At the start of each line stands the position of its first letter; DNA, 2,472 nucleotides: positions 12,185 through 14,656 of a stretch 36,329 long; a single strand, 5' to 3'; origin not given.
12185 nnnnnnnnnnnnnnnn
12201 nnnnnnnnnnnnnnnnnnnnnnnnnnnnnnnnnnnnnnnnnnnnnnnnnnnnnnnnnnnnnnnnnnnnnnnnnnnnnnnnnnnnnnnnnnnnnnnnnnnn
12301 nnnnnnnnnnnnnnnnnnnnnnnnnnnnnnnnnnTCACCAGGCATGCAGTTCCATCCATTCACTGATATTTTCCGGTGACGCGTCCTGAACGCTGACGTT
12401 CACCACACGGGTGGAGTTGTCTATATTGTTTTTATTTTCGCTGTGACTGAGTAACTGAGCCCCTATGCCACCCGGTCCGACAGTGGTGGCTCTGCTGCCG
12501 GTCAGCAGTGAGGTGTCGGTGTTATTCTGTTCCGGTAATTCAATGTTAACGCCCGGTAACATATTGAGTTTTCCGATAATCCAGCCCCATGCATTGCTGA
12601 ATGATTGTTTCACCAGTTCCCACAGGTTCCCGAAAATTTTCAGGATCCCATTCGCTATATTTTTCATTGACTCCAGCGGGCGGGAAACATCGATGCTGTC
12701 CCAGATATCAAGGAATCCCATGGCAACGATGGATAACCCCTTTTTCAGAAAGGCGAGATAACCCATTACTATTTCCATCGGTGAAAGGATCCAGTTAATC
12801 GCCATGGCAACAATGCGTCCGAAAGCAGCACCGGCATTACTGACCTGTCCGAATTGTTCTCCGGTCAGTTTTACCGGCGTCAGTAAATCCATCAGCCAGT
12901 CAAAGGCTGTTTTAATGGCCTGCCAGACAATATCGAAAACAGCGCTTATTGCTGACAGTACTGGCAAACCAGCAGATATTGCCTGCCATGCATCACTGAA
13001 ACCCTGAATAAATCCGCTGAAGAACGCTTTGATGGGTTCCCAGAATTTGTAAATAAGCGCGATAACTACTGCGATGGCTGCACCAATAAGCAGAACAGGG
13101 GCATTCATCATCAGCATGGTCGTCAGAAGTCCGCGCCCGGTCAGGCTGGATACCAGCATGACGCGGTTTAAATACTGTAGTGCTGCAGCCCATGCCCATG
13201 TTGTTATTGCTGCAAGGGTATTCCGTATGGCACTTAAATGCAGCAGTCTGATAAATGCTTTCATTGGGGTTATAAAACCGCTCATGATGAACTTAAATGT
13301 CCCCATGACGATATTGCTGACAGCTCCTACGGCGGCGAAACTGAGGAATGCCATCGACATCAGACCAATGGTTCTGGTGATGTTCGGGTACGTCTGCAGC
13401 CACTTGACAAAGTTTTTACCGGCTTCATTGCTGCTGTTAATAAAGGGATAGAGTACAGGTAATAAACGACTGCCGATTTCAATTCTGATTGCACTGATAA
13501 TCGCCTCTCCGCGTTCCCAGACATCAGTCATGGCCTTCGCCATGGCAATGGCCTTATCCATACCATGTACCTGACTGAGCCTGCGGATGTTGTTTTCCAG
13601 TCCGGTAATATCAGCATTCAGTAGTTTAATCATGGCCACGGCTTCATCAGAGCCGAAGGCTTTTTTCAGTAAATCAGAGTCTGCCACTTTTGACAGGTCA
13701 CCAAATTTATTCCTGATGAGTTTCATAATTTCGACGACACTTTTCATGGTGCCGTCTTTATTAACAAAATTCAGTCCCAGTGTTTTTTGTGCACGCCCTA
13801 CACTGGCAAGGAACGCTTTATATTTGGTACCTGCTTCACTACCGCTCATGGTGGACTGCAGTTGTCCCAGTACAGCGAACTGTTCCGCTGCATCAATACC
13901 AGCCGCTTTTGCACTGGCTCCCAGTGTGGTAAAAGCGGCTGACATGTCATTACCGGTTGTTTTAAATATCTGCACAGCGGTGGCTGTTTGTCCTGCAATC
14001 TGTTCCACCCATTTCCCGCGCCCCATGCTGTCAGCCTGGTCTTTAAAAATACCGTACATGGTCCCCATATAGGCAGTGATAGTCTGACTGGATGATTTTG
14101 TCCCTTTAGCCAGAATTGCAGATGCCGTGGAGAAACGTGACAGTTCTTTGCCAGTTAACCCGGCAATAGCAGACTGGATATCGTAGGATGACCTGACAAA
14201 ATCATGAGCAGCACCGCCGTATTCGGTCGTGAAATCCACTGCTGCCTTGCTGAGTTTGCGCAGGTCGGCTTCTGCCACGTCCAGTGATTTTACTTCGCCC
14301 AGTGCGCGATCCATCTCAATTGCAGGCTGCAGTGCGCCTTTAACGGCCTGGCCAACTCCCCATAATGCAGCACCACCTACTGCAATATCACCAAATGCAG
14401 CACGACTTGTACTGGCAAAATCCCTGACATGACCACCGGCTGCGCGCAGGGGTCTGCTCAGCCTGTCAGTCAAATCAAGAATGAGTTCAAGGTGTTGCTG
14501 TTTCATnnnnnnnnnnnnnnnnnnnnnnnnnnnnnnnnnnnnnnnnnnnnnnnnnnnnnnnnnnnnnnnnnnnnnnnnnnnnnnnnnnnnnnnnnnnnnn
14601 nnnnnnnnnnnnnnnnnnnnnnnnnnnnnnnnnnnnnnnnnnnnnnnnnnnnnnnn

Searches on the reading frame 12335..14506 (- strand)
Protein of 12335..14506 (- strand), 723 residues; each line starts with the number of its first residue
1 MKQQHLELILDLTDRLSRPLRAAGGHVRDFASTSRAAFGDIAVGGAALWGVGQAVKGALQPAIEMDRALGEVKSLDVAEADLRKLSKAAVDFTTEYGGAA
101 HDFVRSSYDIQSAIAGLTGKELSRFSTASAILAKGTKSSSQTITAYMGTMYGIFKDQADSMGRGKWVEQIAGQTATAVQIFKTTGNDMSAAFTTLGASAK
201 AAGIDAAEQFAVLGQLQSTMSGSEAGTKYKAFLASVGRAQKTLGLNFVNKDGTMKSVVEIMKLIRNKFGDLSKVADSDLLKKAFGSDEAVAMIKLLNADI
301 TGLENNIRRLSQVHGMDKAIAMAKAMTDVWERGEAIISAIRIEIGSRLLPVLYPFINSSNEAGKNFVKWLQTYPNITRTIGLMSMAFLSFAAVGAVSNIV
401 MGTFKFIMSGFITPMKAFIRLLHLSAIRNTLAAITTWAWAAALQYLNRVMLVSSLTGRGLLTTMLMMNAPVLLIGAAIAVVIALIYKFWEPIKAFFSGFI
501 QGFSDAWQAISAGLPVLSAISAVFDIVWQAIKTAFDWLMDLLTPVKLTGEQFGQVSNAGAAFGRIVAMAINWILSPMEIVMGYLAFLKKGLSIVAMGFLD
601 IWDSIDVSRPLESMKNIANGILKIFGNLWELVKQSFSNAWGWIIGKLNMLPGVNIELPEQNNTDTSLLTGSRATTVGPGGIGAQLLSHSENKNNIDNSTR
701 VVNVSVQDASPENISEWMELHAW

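Call 51: search_protein_families(library=phrogs, proteins=[window:12335-14506:-], max_evalue=0.00001)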
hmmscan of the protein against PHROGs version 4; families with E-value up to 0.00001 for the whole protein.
window:12335-14506:- (723 aa): 13 families
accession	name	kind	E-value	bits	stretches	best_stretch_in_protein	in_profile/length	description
phrog_28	-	tail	1.8e-93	316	1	14-617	210-710/1228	tail length tape measure protein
phrog_19166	-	unknown function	1.1e-71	242.2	1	1-235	1-235/255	-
phrog_991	-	tail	1.2e-23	83.8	1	25-638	260-791/1966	tail length tape measure protein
phrog_1272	-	tail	4.5e-23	82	1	17-640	213-831/1606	tail length tape measure protein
phrog_5690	-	unknown function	2e-20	74.1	1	248-572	343-709/907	-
phrog_1533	-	tail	2.4e-18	66.1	1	16-489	208-669/1688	tail length tape measure protein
phrog_17114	-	unknown function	1.7e-14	54.8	1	463-593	43-170/388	-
phrog_8125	-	tail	3.1e-13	50.6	1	236-660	153-483/578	tail length tape measure protein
phrog_1293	-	tail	1.8e-10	40.3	1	181-489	308-628/1424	tail length tape measure protein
phrog_36752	-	unknown function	2e-10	40.1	1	78-408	94-420/1078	-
phrog_167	-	tail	2.8e-10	39.6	1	47-650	271-855/1555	tail length tape measure protein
phrog_4704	-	tail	2e-08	34.4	1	49-396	206-548/625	tail length tape measure protein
phrog_4200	-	tail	3.2e-08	33.6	1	439-649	188-364/732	tail length tape measure protein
